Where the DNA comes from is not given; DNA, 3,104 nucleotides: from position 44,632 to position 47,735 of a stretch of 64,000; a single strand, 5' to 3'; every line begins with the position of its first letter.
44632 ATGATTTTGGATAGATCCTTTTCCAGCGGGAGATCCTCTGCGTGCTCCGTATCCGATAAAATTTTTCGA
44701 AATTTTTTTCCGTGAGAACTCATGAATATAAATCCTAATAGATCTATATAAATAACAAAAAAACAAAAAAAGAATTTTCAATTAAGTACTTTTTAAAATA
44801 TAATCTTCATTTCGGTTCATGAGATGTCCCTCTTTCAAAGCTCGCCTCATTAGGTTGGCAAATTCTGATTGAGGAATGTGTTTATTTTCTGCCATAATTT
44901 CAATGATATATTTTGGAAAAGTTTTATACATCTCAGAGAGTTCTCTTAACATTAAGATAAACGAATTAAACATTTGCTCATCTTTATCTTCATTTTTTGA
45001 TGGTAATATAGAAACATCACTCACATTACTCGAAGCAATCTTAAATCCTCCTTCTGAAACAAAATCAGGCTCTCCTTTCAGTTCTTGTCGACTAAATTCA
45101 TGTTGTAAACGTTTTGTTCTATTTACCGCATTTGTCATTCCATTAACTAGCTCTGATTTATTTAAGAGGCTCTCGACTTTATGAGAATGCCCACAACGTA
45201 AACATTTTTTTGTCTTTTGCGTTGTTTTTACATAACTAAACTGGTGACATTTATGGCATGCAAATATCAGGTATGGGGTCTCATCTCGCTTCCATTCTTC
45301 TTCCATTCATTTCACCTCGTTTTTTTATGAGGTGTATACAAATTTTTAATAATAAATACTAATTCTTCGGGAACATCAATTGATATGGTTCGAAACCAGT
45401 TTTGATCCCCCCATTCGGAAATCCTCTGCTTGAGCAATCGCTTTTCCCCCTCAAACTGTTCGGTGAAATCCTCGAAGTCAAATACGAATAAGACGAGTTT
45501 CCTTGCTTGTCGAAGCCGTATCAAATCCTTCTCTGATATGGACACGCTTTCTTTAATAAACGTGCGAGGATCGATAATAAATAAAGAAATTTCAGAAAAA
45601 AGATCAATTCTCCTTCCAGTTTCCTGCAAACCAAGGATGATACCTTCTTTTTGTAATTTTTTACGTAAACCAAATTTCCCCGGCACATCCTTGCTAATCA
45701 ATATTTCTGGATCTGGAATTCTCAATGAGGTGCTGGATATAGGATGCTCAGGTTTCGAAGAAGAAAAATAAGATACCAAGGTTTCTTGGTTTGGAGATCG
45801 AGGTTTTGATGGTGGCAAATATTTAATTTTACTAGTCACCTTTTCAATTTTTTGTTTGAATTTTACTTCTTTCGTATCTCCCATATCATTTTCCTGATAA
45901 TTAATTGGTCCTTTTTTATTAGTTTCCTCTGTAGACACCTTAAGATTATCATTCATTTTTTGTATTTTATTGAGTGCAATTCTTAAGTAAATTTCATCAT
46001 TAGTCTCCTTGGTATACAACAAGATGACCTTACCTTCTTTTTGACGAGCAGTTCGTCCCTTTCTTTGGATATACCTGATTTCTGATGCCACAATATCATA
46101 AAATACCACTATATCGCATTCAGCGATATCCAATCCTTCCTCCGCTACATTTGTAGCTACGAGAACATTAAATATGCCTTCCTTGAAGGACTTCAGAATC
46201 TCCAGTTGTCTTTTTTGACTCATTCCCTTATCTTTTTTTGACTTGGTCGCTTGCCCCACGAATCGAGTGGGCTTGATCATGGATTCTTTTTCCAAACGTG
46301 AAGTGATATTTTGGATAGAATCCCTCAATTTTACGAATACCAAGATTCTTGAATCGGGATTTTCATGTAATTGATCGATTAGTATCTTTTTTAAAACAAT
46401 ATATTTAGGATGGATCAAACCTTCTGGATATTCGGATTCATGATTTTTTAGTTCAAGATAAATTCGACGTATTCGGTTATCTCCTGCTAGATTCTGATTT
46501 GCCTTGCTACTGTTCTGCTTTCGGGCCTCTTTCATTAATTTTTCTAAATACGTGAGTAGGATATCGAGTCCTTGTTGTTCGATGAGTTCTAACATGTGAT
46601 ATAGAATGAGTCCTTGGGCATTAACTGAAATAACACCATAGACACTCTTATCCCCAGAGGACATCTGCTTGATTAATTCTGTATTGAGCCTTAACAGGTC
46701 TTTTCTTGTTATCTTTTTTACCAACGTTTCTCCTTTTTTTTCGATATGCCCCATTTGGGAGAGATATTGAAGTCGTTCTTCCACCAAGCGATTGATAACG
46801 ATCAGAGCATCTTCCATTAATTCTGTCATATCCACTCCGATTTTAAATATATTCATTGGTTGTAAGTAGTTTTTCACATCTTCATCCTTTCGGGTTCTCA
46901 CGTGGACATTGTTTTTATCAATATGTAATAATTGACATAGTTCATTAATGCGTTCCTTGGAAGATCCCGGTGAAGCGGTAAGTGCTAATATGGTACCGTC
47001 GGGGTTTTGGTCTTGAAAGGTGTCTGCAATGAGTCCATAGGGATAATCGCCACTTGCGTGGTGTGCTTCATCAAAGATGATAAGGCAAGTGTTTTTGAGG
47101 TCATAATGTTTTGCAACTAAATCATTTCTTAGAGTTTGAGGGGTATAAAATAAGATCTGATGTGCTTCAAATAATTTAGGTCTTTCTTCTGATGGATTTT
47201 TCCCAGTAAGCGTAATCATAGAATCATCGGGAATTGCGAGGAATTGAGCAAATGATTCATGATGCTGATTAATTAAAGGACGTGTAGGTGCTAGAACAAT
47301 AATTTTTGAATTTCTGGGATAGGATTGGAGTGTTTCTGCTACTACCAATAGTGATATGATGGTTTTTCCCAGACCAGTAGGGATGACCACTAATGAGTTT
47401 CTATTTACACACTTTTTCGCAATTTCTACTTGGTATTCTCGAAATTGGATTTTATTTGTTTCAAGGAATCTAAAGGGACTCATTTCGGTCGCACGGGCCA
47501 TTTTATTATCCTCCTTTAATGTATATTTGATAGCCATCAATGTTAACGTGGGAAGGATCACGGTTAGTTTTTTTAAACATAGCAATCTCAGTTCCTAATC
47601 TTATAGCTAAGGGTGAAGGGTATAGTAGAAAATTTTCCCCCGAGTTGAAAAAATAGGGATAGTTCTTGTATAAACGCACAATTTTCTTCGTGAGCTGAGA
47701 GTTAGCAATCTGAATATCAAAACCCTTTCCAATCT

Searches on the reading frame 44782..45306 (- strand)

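Call 65: search_protein_families(library=pfam, proteins=[window:44782-45306:-], max_evalue=0.0001)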
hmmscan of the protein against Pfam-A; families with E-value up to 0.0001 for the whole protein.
window:44782-45306:- (174 aa): 2 families
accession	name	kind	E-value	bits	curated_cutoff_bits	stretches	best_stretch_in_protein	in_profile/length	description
PF09082.15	DUF1922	-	1.3e-06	28.9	30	1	12-68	2-55/56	Domain of unknown function (DUF1922)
PF19134.6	DUF5817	-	1.6e-05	25.3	31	1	12-47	1-36/57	Domain of unknown function (DUF5817)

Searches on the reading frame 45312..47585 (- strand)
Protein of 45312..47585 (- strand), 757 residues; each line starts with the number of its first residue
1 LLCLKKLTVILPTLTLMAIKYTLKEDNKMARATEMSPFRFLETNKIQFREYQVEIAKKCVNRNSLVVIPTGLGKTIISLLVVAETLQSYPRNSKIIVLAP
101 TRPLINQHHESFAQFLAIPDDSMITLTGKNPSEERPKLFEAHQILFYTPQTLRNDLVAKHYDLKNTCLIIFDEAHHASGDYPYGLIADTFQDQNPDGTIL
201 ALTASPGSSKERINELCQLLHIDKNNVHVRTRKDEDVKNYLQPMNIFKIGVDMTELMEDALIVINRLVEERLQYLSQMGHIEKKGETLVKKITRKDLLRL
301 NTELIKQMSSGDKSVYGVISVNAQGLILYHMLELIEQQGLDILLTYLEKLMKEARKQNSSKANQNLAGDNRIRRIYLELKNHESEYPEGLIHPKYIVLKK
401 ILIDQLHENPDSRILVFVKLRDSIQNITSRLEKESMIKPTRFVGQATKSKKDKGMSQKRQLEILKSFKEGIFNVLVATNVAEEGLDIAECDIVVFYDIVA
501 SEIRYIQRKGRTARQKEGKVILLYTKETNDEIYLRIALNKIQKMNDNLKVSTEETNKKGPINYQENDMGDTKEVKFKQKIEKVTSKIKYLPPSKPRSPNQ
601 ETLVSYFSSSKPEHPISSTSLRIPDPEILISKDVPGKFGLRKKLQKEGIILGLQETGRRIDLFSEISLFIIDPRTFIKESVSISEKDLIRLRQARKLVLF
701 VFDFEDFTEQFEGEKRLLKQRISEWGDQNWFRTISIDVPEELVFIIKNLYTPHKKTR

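Call 64: search_protein_families(library=pfam, proteins=[window:45312-47585:-], max_evalue=0.0001)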
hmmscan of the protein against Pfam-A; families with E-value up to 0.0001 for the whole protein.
window:45312-47585:- (757 aa): 5 families
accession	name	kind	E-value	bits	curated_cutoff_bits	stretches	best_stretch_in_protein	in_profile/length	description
PF00270.35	DEAD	-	5.4e-25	88.5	26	1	50-209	2-163/167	DEAD/DEAH box helicase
PF00271.37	Helicase_C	-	1.8e-23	83.3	23.5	1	400-515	4-109/110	Helicase conserved C-terminal domain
PF04851.21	ResIII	-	2e-22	80.3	22.5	1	45-206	1-162/164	Type III restriction enzyme, res subunit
PF21210.2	RNA_helicase_helical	-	3.8e-18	66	27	1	266-374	2-105/108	Putative ATP-dependent RNA helicase, helical bundle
PF22590.2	Cas3-like_C_2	-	2.1e-05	25.2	27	1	414-516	5-105/106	CRISPR-associated nuclease/helicase Cas3, C-terminal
